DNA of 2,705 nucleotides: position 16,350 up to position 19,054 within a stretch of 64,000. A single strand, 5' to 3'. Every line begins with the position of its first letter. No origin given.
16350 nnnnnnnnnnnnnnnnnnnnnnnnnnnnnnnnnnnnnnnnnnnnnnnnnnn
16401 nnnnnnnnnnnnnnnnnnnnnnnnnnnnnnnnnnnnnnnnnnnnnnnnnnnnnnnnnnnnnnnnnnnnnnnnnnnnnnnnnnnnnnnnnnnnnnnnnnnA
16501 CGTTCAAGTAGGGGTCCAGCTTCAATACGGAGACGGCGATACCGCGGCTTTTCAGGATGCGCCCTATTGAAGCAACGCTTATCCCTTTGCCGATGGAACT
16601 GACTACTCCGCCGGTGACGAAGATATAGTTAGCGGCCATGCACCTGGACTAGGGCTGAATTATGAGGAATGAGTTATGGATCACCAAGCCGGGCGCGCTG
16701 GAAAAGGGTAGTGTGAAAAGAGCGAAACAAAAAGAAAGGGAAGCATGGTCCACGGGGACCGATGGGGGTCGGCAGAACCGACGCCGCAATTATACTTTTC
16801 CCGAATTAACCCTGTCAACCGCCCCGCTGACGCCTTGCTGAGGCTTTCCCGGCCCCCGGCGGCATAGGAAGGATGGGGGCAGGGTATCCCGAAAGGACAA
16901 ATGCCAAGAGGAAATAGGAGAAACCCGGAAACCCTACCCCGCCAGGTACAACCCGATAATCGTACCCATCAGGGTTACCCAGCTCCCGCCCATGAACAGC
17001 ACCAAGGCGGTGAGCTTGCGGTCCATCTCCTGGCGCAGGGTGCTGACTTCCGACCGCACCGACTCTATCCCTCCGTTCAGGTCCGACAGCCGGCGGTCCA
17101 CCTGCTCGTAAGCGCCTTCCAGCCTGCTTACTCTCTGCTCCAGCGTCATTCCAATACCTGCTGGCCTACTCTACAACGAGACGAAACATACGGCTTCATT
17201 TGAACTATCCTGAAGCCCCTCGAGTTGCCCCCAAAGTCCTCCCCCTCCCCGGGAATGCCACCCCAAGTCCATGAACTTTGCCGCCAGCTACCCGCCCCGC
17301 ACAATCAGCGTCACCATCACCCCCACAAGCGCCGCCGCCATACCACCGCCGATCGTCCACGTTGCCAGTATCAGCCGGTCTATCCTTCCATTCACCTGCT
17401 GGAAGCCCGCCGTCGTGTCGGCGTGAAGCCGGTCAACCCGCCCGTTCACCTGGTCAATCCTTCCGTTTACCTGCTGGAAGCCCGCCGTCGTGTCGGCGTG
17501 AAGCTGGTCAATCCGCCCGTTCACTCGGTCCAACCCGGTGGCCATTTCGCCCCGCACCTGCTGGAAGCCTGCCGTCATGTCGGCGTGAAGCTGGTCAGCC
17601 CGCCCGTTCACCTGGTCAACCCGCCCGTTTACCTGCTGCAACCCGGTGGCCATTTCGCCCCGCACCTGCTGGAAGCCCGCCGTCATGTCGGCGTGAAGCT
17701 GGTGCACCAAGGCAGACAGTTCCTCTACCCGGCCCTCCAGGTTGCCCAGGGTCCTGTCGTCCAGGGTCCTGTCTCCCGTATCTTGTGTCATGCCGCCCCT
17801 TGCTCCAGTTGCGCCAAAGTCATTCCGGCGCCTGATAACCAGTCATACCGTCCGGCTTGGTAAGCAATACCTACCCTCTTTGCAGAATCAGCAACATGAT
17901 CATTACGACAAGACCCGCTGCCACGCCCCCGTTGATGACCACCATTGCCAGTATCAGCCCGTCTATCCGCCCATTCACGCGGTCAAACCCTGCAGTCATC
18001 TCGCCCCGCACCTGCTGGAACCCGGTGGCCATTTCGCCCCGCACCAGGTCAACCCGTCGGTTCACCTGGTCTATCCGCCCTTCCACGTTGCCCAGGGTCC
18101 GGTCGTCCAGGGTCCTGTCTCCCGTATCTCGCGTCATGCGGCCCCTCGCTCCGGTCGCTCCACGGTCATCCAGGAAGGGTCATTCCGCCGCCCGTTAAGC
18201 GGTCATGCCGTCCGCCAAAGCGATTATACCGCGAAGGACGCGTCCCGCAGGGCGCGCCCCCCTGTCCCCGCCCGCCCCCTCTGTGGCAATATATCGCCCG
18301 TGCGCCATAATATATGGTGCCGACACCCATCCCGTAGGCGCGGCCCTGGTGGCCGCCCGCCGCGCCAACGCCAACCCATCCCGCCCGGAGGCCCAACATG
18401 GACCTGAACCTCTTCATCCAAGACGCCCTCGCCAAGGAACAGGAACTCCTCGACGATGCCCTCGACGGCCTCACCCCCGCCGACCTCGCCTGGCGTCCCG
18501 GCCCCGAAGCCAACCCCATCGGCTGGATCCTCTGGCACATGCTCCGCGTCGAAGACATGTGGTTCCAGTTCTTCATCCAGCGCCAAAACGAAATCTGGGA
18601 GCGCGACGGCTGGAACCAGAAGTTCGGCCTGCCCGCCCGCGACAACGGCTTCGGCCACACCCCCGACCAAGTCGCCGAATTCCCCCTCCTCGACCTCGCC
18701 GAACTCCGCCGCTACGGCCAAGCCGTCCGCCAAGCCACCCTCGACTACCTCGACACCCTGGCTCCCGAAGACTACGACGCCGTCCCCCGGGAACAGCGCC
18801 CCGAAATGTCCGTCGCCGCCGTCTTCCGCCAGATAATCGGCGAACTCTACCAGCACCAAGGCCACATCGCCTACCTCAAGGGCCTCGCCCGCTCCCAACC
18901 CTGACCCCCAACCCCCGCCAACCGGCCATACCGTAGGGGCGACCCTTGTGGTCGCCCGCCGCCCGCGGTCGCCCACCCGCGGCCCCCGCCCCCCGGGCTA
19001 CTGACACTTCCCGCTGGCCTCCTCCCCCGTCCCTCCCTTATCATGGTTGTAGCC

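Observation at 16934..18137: Cluster of three paralogous tail-anchored coiled-coil proteins with ongoing internal repeat expansion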

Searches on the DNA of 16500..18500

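Call 53: search_rna_families(source=window, start=16500, end=18500, threshold=evalue, max_evalue=1)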
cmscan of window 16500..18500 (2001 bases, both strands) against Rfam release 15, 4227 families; matches with E-value up to 1: 0.
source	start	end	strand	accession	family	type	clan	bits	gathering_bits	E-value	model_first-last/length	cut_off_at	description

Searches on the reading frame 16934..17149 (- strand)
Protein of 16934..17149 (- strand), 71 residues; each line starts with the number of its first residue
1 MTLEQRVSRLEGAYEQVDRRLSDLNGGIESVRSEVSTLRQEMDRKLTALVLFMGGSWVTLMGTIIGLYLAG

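Call 3: search_protein_families(library=pfam, proteins=[window:16934-17149:-], max_evalue=1)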
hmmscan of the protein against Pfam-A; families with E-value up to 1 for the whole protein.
window:16934-17149:- (71 aa): 12 families
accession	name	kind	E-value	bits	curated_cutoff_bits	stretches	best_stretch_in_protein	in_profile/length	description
PF16331.10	TolA_bind_tri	-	0.00025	21.5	30.1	1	3-43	2-42/76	TolA binding protein trimerisation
PF23991.1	DUF7310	-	0.00069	20.5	40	1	2-40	27-65/83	Coiled-coil region of unknown function (DUF7310)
PF02090.21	SPAM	-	0.04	14.3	35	1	3-44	10-51/142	Salmonella surface presentation of antigen gene type M protein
PF10473.14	CENP-F_leu_zip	-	0.046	14.2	34.5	1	3-44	22-63/140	Leucine-rich repeats of kinetochore protein Cenp-F/LEK1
PF02346.21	Vac_Fusion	-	0.057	13.5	24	1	3-42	5-44/56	Chordopoxvirus multifunctional envelope protein A27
PF05377.16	FlaC_arch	-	0.09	13.6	27.8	1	14-38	9-33/55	Flagella accessory protein C (FlaC)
PF24319.2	DUF7491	-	0.09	13.5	30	1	2-37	53-88/90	Coiled-coil region of unknown function (DUF7491)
PF15035.11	Rootletin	-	0.093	13.2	36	1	5-48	136-179/188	Ciliary rootlet component, centrosome cohesion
PF08614.16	ATG16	-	0.11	13.1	33.7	1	3-43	128-168/200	Autophagy protein 16 (ATG16)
PF08647.16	BRE1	-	0.14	12.7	27.9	1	2-45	28-71/95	BRE1 E3 ubiquitin ligase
PF09544.15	DUF2381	-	0.19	11.4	29.2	1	7-51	121-166/288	Protein of unknown function (DUF2381)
PF06009.19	Laminin_II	-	0.22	12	33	1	4-44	30-70/138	Laminin Domain II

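Call 4: search_protein_families(library=ncbifam, proteins=[window:16934-17149:-], max_evalue=1)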
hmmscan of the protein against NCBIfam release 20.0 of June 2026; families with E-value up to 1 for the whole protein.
window:16934-17149:- (71 aa): 10 families
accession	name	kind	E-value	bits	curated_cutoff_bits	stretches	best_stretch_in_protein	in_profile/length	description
TIGR04211.1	SH3_and_anchor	equivalog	0.0004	20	65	1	5-69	118-184/198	TIGR04211 family SH3 domain-containing protein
NF040788.1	S-lay_SlaB_Mtsph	equivalog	0.019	13.9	700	1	2-64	333-398/416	S-layer protein SlaB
NF038350.1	taxis_HmpF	equivalog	0.029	12.7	200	1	1-48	117-163/553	pilus motility taxis protein HmpF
NF045487.1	ASRP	equivalog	0.041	12.5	300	1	3-45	367-409/593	archaea-specific SMC-related protein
NF038218.1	IcmG_DotF_IVB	equivalog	0.11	12.2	200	1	3-43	122-162/266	type IVB secretion system protein IcmG/DotF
TIGR01149.1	mtrG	equivalog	0.12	12.3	50.65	1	11-46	11-43/70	tetrahydromethanopterin S-methyltransferase subunit MtrG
NF049871.2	cytotoxin_MakA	exception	0.17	10.8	320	1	16-70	155-209/354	alpha-pore-forming cytotoxin MakA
TIGR03755.1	conj_TIGR03755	equivalog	0.18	10.6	270.45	1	4-49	343-387/419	integrating conjugative element protein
NF033928.1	alph_xenorhab_A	subfamily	0.21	10.8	125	1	10-69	167-224/339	alpha-xenorhabdolysin family binary toxin subunit A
NF053524.1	thylo_ssl2009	equivalog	0.44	11.3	58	0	7-37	57-87/90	ssl2009 family thylakoid membrane protein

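Call 45: search_protein_families(library=phrogs, proteins=[window:16934-17149:-], max_evalue=0.01)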
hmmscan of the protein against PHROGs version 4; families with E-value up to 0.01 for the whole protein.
window:16934-17149:- (71 aa): 2 families
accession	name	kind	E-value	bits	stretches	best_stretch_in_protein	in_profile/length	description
phrog_3556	-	unknown function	4.6e-05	23.6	1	3-43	172-212/276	-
phrog_6136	-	unknown function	0.0015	19.5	1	3-70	39-102/120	-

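Call 46: search_protein_families(library=padloc, proteins=[window:16934-17149:-], max_evalue=0.01)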
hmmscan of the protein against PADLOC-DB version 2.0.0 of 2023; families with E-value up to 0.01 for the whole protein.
window:16934-17149:- (71 aa): 0 families

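Call 48: search_dna_similar(query=window:16934-17149:-, collection=phages, mode=protein, max_evalue=0.1, max_rows=15)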
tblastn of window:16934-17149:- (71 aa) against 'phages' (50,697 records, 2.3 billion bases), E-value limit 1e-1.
No match.

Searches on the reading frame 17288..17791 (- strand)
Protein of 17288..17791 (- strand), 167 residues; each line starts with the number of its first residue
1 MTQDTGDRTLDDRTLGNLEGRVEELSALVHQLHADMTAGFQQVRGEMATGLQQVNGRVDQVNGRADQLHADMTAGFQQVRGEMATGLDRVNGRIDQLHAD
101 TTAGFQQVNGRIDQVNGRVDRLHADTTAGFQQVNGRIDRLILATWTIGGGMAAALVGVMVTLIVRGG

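Call 3: search_protein_families(library=pfam, proteins=[window:17288-17791:-], max_evalue=1)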
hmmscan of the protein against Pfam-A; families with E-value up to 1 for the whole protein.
window:17288-17791:- (167 aa): 27 families (the best 25 are shown)
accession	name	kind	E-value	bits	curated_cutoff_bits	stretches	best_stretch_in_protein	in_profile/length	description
PF06825.17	HSBP1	-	1e-06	28.9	28.6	1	23-78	1-49/51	Heat shock factor binding protein 1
PF17072.10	Spike_torovirin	-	3.4e-06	25.8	35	2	51-123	893-961/1272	Torovirinae spike glycoprotein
PF23991.1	DUF7310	-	3.7e-06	27.8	40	2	77-121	29-72/83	Coiled-coil region of unknown function (DUF7310)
PF04513.17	Baculo_PEP_C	-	5.4e-05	23.7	38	1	15-72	40-94/140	Baculovirus polyhedron envelope protein, PEP, C terminus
PF01442.23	Apolipoprotein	-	0.00014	22.1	90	1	23-120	51-157/190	Apolipoprotein A1/A4/E domain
PF08663.15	HalX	-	0.00076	20.3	23.2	0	104-125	36-57/68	HalX domain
PF05713.17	MobC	-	0.002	19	23.2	0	28-60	14-44/45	Bacterial mobilisation protein (MobC)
PF16526.10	CLZ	-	0.0029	18.4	26.7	1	87-140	15-68/71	C-terminal leucine zipper domain of cyclic nucleotide-gated channels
PF14362.11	DUF4407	-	0.0031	17.3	31.3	1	23-140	119-246/297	Domain of unknown function (DUF4407)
PF23854.1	DUF7217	-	0.0032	17.7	29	0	83-137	135-189/238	Domain of unknown function (DUF7217)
PF03670.18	UPF0184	-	0.004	18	21.5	0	49-72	33-56/83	Uncharacterised protein family (UPF0184)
PF04799.18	Fzo_mitofusin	-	0.015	15.2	27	0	77-117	93-133/161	fzo-like conserved region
PF01601.21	CoV_S2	-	0.018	14.2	40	1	39-125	214-302/521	Coronavirus spike glycoprotein S2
PF07889.17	DUF1664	-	0.02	15.4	34.6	1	33-99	43-108/124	Protein of unknown function (DUF1664)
PF10392.15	COG5_N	-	0.021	15.5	31.2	0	24-80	48-103/132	Conserved oligomeric Golgi complex subunit 5, N-terminal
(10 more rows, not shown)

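Call 4: search_protein_families(library=ncbifam, proteins=[window:17288-17791:-], max_evalue=1)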
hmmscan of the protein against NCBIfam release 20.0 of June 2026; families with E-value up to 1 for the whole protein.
window:17288-17791:- (167 aa): 16 families
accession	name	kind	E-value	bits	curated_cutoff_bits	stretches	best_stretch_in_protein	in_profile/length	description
NF052504.1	sll1863_fam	domain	1.1e-05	25.5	35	1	15-93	13-91/93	sll1863 family stress response protein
NF033916.0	antiphage_ZorA_3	subfamily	4.2e-05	22.6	250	1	22-144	341-460/509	anti-phage ZorAB system protein ZorA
NF011925.1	PRK15396.1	subfamily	0.00014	22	108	0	91-129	24-58/78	major outer membrane lipoprotein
NF052344.1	slr1601_fam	subfamily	0.0042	17.1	70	0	51-77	39-65/91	slr1601 family putative cell division protein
NF033921.0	por_somb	subfamily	0.0054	15.4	100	1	33-99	73-139/485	iron uptake porin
NF033914.0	antiphage_ZorA_1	subfamily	0.006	14.9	190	1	13-84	392-464/619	anti-phage ZorAB system protein ZorA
TIGR03545.1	TIGR03545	subfamily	0.012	14.2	173.35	0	13-73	191-254/556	TIGR03545 family protein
NF033928.1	alph_xenorhab_A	subfamily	0.02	14.2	125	1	35-159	115-223/339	alpha-xenorhabdolysin family binary toxin subunit A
NF002203.0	PRK01076.1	equivalog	0.028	13.6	572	1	22-90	30-97/419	L-rhamnose isomerase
TIGR03930.1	WXG100_ESAT6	subfamily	0.029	14.5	44.85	0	50-78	8-36/90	WXG100 family type VII secretion target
NF033930.1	pneumo_PspA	exception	0.035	12.8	850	1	42-111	535-590/659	pneumococcal surface protein A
NF033840.1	PspC_relate_1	equivalog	0.038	12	850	1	43-110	843-916/967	PspC-related protein choline-binding protein 1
NF053852.1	vesicle_Bd0635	exception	0.047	13.3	250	0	94-125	40-71/223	CpoB-like predatory vesicle lipoprotein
NF040598.1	Ala_zip_lipo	subfamily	0.15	12.6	43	0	51-73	24-46/90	Lpp/OprI family alanine-zipper lipoprotein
TIGR03057.1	xxxLxxG_by_4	repeat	0.19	12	18.6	0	46-69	3-26/28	X-X-X-Leu-X-X-Gly heptad repeat protein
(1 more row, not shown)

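Call 45: search_protein_families(library=phrogs, proteins=[window:17288-17791:-], max_evalue=0.01)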
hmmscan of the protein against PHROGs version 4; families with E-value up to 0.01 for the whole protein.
window:17288-17791:- (167 aa): 15 families
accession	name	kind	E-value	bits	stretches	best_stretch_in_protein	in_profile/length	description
phrog_5225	-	unknown function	9.4e-09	36.5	1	95-162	13-85/92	-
phrog_6701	-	unknown function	1e-08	36.1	1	68-143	65-131/169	-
phrog_1103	-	unknown function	8e-06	26.9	0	45-74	15-44/80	-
phrog_12846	-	tail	3.5e-05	23.8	0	16-70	98-152/552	tail fiber protein; Ig-domain containing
phrog_25947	-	other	0.00037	21.8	0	45-103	5-62/79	hol-like chemotaxis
phrog_26178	-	unknown function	0.00055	21.1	0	86-124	40-78/81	-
phrog_22246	-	unknown function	0.0011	20.3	0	97-127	44-74/95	-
phrog_1173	-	unknown function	0.0022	19.1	0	23-75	12-63/86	-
phrog_38241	-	unknown function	0.0037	17.8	0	18-37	3-22/51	-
phrog_18362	-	unknown function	0.0055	18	0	82-158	48-114/119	-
phrog_27190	-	tail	0.0057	15.7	0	58-133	20-95/1015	tail length tape measure protein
phrog_4750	-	unknown function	0.0058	17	0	25-63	156-194/260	-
phrog_5911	-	tail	0.0076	13.6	0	17-74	708-765/3089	tail protein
phrog_5553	-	unknown function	0.0091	17.2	0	24-72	11-58/114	-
phrog_9216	-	unknown function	0.0093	17.2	0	52-83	5-36/62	-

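Call 46: search_protein_families(library=padloc, proteins=[window:17288-17791:-], max_evalue=0.01)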
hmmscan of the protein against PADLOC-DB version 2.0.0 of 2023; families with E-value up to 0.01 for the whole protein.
window:17288-17791:- (167 aa): 5 families
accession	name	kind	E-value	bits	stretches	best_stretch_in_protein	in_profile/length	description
PDLC00598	ZorA1|ZorA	-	0.0007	16.1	1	25-140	391-503/663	MotA/ExbB/TolQ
PDLC00507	JetC1|JetC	-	0.0013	15.2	1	9-132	743-862/1215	DUF3584 domain; MukB-like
PDLC00603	ZorA1|ZorA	-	0.0014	15.3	1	22-143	447-565/727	MotA/ExbB/TolQ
PDLC00604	ZorA1|ZorA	-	0.0023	14.4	1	26-100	298-371/639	MotA/ExbB/TolQ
PDLC00601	ZorA1|ZorA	-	0.0036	14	1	22-134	335-448/699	MotA/ExbB/TolQ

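Call 47: search_dna_similar(query=window:17288-17791:-, collection=phages, mode=protein, max_evalue=0.01, max_rows=15)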
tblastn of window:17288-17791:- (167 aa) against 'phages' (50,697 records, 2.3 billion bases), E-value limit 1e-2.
Records with a match: 2; places in all: 2; records where one place covers at least 80% of the query: 0.
Best place of each record, by identity: <60% 2.
By first word of the organism name: Erwinia 2.
By host as written in the record: Erwinia amylovora 2.
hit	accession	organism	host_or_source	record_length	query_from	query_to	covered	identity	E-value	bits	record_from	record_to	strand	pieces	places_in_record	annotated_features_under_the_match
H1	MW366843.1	Erwinia phage pEa_SNUABM_5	Erwinia amylovora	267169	29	138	66%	25.6%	5e-3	42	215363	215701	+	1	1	putative autoagglutinating adhesin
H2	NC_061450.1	Erwinia phage pEa_SNUABM_5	Erwinia amylovora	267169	29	138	66%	25.6%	5e-3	42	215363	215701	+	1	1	putative autoagglutinating adhesin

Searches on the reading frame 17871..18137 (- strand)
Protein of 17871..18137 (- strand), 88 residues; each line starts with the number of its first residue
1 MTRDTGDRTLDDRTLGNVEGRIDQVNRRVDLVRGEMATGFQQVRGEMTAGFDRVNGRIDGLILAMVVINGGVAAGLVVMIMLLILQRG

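Call 3: search_protein_families(library=pfam, proteins=[window:17871-18137:-], max_evalue=1)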
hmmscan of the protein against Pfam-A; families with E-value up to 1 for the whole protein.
window:17871-18137:- (88 aa): 0 families

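Call 4: search_protein_families(library=ncbifam, proteins=[window:17871-18137:-], max_evalue=1)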
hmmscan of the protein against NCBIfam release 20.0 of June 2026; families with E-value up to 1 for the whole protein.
window:17871-18137:- (88 aa): 1 family
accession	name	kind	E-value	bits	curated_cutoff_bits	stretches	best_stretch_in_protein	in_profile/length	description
TIGR01149.1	mtrG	equivalog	0.48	10.4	50.65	0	15-67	14-63/70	tetrahydromethanopterin S-methyltransferase subunit MtrG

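Call 8: find_homologous_proteins(query=window:17871-18137:-, max_evalue=0.01)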
Query window:17871-18137:- (88 aa): 2 proteins with E <= 0.01 among 5 candidates.
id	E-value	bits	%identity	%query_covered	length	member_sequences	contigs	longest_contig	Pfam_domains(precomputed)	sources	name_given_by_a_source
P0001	4.0e-46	172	100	100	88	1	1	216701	-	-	-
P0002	3.6e-22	96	45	100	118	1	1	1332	-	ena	-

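Call 18: find_encoding_contigs(protein=P0002, flank=5000, max_places=4)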
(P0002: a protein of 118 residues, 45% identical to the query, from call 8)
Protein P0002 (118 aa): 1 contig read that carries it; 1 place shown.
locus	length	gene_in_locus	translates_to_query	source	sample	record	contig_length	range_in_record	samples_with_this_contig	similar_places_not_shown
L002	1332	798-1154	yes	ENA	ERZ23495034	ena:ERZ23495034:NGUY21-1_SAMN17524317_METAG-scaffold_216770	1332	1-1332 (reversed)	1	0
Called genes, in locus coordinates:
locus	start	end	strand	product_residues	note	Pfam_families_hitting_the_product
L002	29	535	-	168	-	PF04978:MST, PF05163:DinB (faint), PF12867:DinB_2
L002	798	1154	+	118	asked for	-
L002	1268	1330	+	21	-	?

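Call 45: search_protein_families(library=phrogs, proteins=[window:17871-18137:-], max_evalue=0.01)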
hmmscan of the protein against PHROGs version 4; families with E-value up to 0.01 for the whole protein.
window:17871-18137:- (88 aa): 0 families

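Call 46: search_protein_families(library=padloc, proteins=[window:17871-18137:-], max_evalue=0.01)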
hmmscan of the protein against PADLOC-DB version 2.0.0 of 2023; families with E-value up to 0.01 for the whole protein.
window:17871-18137:- (88 aa): 0 families

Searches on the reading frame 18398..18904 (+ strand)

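Call 3: search_protein_families(library=pfam, proteins=[window:18398-18904:+], max_evalue=1)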
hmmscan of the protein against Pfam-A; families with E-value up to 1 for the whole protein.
window:18398-18904:+ (168 aa): 4 families
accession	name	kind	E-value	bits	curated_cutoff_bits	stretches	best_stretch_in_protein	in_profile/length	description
PF12867.12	DinB_2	-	5.3e-20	72.6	24.8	1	11-157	2-128/128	DinB superfamily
PF04978.18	MST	-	4.1e-16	60.2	27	1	8-161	3-144/149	Mycothiol-S-transferase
PF05163.17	DinB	-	1.1e-05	25.9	23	1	12-66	13-63/165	DinB family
PF07609.16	DUF1572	-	0.12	12.6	23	1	9-49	12-52/163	Protein of unknown function (DUF1572)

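Call 4: search_protein_families(library=ncbifam, proteins=[window:18398-18904:+], max_evalue=1)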
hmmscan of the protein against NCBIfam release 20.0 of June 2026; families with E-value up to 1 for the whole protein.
window:18398-18904:+ (168 aa): 3 families
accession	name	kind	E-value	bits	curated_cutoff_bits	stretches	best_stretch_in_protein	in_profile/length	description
NF047843.2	MST_Rv0443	equivalog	4e-35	121.4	170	1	7-163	2-160/161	mycothiol transferase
TIGR03440.2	egtB_TIGR03440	equivalog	0.00055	19.1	360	1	20-122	14-115/413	ergothioneine biosynthesis protein EgtB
NF041186.1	SenA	equivalog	0.0065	15.9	420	1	7-125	12-124/382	selenoneine synthase SenA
